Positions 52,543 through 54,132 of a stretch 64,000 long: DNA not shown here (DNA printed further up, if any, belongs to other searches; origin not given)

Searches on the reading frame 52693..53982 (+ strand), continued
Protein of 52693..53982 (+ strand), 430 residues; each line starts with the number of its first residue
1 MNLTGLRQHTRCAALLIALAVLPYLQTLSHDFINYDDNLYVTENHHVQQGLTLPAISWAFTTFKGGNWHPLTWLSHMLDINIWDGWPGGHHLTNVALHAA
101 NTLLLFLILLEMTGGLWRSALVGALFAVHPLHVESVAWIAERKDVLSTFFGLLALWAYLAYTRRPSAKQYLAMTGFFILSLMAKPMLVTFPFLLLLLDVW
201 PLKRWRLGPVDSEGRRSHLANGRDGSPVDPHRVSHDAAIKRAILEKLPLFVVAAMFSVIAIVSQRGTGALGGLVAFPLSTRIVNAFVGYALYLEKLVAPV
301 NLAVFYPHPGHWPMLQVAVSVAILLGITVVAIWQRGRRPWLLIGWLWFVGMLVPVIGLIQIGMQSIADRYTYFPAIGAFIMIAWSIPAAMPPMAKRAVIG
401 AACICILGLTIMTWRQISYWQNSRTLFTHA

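Call 75: find_encoding_contigs(protein=P0133, flank=10000, max_places=3)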
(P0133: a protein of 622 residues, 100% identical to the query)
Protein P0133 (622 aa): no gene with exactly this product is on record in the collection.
